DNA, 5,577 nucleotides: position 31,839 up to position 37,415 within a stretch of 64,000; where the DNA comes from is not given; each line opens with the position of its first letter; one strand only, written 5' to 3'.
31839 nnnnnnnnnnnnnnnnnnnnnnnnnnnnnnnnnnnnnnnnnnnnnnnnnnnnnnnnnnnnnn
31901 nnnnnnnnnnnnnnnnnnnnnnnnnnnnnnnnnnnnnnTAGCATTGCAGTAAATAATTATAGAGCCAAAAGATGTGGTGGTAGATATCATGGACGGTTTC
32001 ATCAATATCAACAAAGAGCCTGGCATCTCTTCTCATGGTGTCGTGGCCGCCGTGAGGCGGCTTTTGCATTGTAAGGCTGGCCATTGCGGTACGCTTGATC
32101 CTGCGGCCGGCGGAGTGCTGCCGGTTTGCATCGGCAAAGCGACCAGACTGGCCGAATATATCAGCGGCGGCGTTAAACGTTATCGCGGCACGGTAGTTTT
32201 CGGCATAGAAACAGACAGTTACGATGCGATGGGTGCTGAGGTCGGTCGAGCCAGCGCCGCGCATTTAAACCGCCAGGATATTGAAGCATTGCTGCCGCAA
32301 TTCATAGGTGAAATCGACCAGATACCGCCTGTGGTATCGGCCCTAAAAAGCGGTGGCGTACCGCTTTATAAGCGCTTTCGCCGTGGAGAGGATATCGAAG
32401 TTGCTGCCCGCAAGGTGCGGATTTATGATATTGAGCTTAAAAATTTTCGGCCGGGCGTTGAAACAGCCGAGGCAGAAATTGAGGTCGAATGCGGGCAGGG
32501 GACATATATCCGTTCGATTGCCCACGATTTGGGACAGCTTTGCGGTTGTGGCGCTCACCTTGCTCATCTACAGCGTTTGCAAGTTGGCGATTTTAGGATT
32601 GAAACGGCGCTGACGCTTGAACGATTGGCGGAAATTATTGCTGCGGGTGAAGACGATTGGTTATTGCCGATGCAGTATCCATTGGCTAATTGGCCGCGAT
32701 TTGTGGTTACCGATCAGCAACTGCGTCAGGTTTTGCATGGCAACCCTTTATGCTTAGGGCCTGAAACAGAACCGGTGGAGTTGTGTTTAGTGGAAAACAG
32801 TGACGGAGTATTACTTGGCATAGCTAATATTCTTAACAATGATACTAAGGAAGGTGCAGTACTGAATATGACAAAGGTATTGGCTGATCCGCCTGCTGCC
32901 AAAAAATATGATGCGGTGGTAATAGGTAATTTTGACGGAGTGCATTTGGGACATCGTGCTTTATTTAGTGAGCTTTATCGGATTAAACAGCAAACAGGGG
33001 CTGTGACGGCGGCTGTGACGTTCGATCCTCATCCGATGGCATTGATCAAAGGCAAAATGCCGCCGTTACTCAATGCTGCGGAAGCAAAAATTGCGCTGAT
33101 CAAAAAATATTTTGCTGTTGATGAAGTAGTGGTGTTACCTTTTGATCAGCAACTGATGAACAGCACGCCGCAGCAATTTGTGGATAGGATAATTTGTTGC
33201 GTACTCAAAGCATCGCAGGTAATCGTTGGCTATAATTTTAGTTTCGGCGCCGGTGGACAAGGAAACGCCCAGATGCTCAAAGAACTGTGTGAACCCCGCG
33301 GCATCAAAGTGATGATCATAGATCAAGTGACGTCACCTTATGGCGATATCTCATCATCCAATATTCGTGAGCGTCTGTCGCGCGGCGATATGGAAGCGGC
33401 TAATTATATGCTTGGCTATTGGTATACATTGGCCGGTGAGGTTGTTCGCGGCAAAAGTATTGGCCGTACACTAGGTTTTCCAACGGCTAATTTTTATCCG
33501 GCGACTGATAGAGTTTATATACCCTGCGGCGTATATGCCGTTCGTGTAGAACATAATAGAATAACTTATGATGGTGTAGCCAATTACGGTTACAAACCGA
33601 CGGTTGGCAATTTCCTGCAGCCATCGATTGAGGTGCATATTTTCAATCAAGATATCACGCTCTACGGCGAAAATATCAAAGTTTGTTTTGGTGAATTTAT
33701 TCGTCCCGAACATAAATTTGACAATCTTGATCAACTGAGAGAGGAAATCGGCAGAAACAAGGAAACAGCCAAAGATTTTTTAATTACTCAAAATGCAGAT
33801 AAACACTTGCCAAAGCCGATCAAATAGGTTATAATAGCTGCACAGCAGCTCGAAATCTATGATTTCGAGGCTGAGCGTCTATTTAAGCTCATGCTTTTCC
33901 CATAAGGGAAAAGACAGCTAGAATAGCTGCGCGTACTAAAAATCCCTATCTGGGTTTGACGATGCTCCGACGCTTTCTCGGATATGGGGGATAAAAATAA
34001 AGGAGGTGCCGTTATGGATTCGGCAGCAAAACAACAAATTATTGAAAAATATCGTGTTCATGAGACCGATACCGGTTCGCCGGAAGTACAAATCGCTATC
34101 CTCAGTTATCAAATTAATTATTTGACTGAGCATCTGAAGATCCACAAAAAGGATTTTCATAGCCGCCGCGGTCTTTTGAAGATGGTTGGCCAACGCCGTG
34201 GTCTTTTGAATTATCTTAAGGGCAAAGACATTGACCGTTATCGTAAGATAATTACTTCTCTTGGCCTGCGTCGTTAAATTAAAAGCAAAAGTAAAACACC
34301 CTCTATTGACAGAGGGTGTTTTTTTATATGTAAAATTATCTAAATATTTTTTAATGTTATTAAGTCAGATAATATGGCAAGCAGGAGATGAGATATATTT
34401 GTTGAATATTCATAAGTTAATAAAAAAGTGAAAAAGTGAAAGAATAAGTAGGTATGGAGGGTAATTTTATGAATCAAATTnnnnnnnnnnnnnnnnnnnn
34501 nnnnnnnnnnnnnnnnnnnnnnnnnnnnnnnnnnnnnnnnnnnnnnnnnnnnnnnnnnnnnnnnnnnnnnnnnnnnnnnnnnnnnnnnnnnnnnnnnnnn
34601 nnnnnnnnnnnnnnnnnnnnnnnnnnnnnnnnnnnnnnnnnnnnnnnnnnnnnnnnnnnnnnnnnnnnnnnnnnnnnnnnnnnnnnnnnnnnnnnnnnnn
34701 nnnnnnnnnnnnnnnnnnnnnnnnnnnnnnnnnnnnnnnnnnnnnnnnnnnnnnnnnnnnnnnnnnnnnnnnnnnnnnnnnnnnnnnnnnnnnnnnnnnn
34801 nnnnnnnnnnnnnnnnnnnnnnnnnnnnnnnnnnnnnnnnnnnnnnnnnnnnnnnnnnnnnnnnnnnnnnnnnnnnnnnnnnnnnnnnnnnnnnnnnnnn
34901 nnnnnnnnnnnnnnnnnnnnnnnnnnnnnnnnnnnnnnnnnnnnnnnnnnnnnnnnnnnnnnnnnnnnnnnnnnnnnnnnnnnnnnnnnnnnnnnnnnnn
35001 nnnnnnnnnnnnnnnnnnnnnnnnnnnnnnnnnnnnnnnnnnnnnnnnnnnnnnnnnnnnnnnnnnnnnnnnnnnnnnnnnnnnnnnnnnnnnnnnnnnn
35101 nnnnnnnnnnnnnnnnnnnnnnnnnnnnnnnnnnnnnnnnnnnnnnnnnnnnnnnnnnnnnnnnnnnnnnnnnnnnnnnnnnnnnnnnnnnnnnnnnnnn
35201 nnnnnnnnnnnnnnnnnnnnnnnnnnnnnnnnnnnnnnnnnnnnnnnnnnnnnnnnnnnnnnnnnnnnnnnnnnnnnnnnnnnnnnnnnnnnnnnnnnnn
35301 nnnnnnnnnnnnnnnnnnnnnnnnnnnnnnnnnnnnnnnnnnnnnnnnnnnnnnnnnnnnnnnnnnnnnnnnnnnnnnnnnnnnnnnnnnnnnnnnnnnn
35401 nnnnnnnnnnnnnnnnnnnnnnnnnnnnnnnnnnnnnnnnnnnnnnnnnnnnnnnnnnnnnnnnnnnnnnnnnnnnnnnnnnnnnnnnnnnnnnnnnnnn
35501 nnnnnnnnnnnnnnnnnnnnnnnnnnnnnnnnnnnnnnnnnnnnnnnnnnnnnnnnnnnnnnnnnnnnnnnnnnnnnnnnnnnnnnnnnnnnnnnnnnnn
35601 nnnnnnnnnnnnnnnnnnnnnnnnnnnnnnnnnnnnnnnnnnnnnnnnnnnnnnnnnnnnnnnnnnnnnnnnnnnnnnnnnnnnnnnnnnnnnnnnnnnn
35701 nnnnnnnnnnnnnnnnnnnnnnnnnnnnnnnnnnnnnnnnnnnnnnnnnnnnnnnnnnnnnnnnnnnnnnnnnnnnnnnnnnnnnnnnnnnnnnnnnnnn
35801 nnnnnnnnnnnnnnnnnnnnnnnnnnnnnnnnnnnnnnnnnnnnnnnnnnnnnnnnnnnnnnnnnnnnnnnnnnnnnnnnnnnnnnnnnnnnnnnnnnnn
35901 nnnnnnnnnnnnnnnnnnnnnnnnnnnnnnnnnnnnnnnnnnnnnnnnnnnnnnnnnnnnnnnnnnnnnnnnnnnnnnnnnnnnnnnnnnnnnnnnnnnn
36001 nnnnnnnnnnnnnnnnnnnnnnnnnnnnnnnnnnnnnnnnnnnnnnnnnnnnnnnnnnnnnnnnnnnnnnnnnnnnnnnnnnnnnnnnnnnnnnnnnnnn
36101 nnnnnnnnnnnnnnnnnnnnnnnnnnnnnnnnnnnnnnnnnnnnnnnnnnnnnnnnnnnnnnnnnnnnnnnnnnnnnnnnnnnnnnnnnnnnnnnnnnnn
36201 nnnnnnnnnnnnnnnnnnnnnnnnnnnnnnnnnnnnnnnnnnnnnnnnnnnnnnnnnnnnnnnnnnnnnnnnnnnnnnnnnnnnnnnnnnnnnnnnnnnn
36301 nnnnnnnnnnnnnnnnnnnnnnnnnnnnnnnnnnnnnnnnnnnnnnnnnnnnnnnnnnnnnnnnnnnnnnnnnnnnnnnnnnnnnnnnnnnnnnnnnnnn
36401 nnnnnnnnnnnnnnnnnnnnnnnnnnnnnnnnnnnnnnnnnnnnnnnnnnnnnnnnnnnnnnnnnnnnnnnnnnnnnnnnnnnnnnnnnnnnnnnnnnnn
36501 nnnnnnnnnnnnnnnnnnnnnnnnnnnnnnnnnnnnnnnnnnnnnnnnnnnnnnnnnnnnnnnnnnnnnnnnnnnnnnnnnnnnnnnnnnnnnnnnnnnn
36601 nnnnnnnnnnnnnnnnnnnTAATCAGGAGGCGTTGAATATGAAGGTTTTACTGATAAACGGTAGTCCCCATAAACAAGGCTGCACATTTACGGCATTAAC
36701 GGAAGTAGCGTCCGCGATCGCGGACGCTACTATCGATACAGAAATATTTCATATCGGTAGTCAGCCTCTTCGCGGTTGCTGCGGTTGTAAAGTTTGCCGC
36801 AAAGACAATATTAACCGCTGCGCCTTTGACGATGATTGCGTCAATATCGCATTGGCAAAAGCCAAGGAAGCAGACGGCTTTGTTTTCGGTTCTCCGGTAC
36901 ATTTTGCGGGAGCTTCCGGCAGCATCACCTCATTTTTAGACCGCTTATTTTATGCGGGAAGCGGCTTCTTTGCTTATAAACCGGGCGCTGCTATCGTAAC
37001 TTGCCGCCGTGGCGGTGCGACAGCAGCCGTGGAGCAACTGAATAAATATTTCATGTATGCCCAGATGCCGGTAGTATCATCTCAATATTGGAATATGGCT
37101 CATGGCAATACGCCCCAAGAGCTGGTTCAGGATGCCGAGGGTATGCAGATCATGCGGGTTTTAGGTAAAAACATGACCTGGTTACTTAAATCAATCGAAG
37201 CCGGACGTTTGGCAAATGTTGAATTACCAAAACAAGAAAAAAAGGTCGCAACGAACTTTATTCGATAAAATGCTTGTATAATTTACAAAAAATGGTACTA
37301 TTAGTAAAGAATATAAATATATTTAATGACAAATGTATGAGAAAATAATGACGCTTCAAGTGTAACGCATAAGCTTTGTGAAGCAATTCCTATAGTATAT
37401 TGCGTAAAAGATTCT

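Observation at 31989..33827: truB and ribF are fused in one 612-617-aa ORF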

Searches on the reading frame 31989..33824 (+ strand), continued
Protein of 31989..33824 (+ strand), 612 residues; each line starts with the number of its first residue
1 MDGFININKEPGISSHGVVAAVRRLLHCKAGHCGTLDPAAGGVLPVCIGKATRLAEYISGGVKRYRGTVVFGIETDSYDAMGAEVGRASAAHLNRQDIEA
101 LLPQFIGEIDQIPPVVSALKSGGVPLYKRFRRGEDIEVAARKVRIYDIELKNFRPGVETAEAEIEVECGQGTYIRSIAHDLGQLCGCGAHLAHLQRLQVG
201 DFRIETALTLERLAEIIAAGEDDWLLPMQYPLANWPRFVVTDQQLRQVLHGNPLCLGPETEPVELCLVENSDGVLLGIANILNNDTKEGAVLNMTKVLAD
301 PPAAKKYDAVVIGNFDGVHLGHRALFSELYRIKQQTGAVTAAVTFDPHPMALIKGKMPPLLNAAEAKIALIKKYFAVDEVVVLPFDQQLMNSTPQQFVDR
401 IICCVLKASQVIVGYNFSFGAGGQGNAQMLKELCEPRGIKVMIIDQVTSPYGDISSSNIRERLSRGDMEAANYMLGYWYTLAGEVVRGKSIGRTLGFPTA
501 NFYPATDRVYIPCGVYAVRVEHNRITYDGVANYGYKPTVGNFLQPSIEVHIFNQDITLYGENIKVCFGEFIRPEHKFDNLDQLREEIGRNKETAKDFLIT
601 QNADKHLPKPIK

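Call 34: find_encoding_contigs(protein=P0013, flank=1000, max_places=1)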
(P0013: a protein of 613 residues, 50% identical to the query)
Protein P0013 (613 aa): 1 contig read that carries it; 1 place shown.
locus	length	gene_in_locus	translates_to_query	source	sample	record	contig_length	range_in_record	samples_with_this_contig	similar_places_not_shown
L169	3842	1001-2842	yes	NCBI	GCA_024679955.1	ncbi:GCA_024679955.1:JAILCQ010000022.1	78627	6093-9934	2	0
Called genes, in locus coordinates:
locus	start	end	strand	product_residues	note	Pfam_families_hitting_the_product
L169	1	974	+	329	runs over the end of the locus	PF01368:DHH, PF02272:DHHA1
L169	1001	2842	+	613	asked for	PF01509:TruB_N, PF16198:TruB_C_2, PF06574:FAD_syn, PF01687:Flavokinase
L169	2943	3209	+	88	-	PF00312:Ribosomal_S15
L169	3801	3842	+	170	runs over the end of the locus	PF01257:2Fe-2S_thioredx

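Call 56: search_protein_representatives(protein=window:31989-33824:+)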
Query: 612 residues. Proteins with E-value up to 0.001 (for the whole library): 54505; up to 1e-10: 36086; up to 1e-30: 14157. The best 150 are listed.
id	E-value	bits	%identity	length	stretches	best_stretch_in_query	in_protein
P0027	1.5e-184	631.3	50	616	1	1-611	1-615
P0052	1.1e-160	552.5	48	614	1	1-608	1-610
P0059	3.0e-147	508.1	51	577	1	1-503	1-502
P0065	5.1e-119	414.9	38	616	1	1-598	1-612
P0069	3.0e-117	409.1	39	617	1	1-602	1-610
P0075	1.6e-114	400.0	37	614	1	1-598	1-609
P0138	8.9e-110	384.4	36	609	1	1-592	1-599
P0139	9.9e-102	357.8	36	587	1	2-591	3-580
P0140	9.9e-93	328.1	36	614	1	2-594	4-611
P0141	2.2e-92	326.9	35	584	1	1-598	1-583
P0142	4.7e-91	322.5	37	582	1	2-585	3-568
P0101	5.8e-91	322.2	51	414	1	1-367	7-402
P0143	2.3e-90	320.2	41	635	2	301-598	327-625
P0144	2.4e-90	320.2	34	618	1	1-589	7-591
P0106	3.6e-89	316.3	36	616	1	2-597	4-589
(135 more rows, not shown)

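Call 61: search_protein_families(library=pfam, proteins=[P0054, P0061, P0059, P0063, P0114, P0083], max_evalue=0.1)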
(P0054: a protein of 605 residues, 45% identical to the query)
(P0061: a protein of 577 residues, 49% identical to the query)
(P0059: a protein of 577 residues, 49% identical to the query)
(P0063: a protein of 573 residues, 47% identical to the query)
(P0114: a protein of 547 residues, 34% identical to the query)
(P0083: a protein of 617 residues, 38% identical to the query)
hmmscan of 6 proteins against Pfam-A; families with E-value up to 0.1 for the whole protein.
P0054 (605 aa): 4 families
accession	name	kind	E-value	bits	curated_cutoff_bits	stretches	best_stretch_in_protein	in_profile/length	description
PF01509.24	TruB_N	-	1.3e-45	155.9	27.3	1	27-174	6-149/149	TruB family pseudouridylate synthase (N terminal domain)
PF06574.18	FAD_syn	-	4.4e-38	131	27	1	303-452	8-157/158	FAD synthetase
PF16198.10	TruB_C_2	-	1e-14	54.8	29.3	1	175-219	1-45/66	tRNA pseudouridylate synthase B C-terminal domain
PF09157.17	TruB-C_2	-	0.00058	20.2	21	1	236-290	1-56/57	Pseudouridine synthase II TruB, C-terminal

P0061 (577 aa): 5 families
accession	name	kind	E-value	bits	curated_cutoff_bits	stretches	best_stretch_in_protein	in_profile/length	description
PF01509.24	TruB_N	-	1.4e-46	159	27.3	1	25-173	3-149/149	TruB family pseudouridylate synthase (N terminal domain)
PF06574.18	FAD_syn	-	1.7e-41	142.1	27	1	301-455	3-157/158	FAD synthetase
PF16198.10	TruB_C_2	-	9.6e-13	48.5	29.3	1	174-217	1-44/66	tRNA pseudouridylate synthase B C-terminal domain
PF09157.17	TruB-C_2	-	0.002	18.4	21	1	243-287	9-51/57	Pseudouridine synthase II TruB, C-terminal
PF08068.17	DKCLD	-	0.0065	17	27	1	3-19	42-58/58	DKCLD (NUC011) domain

P0059 (577 aa): 5 families
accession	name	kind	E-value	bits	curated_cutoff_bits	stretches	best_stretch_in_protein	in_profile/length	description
PF01509.24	TruB_N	-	4.2e-47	160.7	27.3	1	27-173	6-149/149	TruB family pseudouridylate synthase (N terminal domain)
PF06574.18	FAD_syn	-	5.9e-40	137.1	27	1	307-455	9-157/158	FAD synthetase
PF16198.10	TruB_C_2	-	3.1e-13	50.1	29.3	1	174-231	1-65/66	tRNA pseudouridylate synthase B C-terminal domain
PF08068.17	DKCLD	-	0.018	15.6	27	1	3-19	42-58/58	DKCLD (NUC011) domain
PF01467.32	CTP_transf_like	-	0.058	14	21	0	309-333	2-26/133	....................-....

P0063 (573 aa): 6 families
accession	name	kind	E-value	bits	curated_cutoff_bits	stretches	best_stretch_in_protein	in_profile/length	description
PF01509.24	TruB_N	-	9.6e-48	162.8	27.3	1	29-176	4-149/149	TruB family pseudouridylate synthase (N terminal domain)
PF06574.18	FAD_syn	-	2.2e-37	128.8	27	1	305-455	8-158/158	FAD synthetase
PF16198.10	TruB_C_2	-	1.3e-14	54.5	29.3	1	177-234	1-65/66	tRNA pseudouridylate synthase B C-terminal domain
PF01467.32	CTP_transf_like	-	0.00023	21.8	21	1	307-331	1-25/133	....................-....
PF09157.17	TruB-C_2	-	0.013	15.9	21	1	241-286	4-51/57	Pseudouridine synthase II TruB, C-terminal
PF09142.17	TruB_C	-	0.075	13.2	28.7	0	238-261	2-25/56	tRNA Pseudouridine synthase II, C terminal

P0114 (547 aa): 5 families
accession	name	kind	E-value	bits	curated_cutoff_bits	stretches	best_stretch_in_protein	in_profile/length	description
PF01509.24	TruB_N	-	1.6e-52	178.3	27.3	1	37-184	3-149/149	TruB family pseudouridylate synthase (N terminal domain)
PF06574.18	FAD_syn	-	4.2e-37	127.8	27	1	259-413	4-158/158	FAD synthetase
PF01687.23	Flavokinase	-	1.6e-29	103.1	19.6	1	430-545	1-124/124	Riboflavin kinase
PF16198.10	TruB_C_2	-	7.3e-15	55.3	29.3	1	185-238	1-61/66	tRNA pseudouridylate synthase B C-terminal domain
PF01467.32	CTP_transf_like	-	0.039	14.6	21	0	265-290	1-26/133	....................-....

P0083 (617 aa): 6 families
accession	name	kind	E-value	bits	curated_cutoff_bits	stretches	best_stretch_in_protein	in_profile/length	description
PF01509.24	TruB_N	-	2.6e-47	161.4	27.3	1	23-175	1-149/149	TruB family pseudouridylate synthase (N terminal domain)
PF06574.18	FAD_syn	-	1.4e-45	155.4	27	1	314-465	5-157/158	FAD synthetase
PF01687.23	Flavokinase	-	4.2e-34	117.9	19.6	1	483-606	1-124/124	Riboflavin kinase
PF16198.10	TruB_C_2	-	3.7e-09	37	29.3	1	176-233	1-65/66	tRNA pseudouridylate synthase B C-terminal domain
PF08218.17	Citrate_ly_lig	-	0.00061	20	20.9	1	413-482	105-173/182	Citrate lyase ligase C-terminal domain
PF01467.32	CTP_transf_like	-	0.015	15.9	21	1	320-469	2-132/133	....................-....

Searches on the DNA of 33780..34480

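Call 52: search_rna_families(source=window, start=33780, end=34480, threshold=evalue, max_evalue=1)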
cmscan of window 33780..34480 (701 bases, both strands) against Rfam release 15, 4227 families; matches with E-value up to 1: 9.
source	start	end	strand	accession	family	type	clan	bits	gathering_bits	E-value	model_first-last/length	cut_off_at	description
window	34287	34349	-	RF02064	STnc370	Gene; sRNA;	-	27.6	54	0.19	1-71/71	no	Enterobacterial sRNA STnc370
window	34266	34353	+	RF01770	rimP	Cis-reg; leader;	-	27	47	0.038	1-102/102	no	Gammaprotebacteria rimP leader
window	34239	34325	+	RF01859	Phe_leader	Cis-reg; leader;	-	25.3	55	0.07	1-125/125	no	Phenylalanine leader peptide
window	34290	34349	-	RF01859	Phe_leader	Cis-reg; leader;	-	24.9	55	0.087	1-125/125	no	Phenylalanine leader peptide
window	34294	34355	-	RF02844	RefA9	Gene; antisense;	-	24.5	49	0.22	1-64/64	no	Enterococcus sRNA A9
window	34293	34349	-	RF02503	Atu_C9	Gene; sRNA;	-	20.7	40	0.0028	136-192/192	no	Rhizobiales sRNA Atu_C9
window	34225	34330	+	RF01771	rnk_leader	Cis-reg; leader;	-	20.3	50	0.83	1-109/109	no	Enterobacteria rnk leader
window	34278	34342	+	RF02621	BSnc120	Gene; sRNA;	-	19.7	114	0.13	1-88/88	no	Brucella sRNA 120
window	34241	34327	-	RF00516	ylbH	Cis-reg; leader;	-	18.9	50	0.14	1-122/122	no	ylbH leader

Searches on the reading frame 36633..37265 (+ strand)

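Call 41: search_protein_families(library=pfam, proteins=[window:36633-37265:+], max_evalue=0.00001)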
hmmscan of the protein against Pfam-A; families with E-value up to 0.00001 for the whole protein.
window:36633-37265:+ (211 aa): 2 families
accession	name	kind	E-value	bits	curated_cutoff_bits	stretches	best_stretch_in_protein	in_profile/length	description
PF03358.20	FMN_red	-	1.2e-31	109.8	24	1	3-159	1-151/152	NADPH-dependent FMN reductase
PF02525.22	Flavodoxin_2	-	3.1e-07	30.8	27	1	3-112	1-110/198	Flavodoxin-like fold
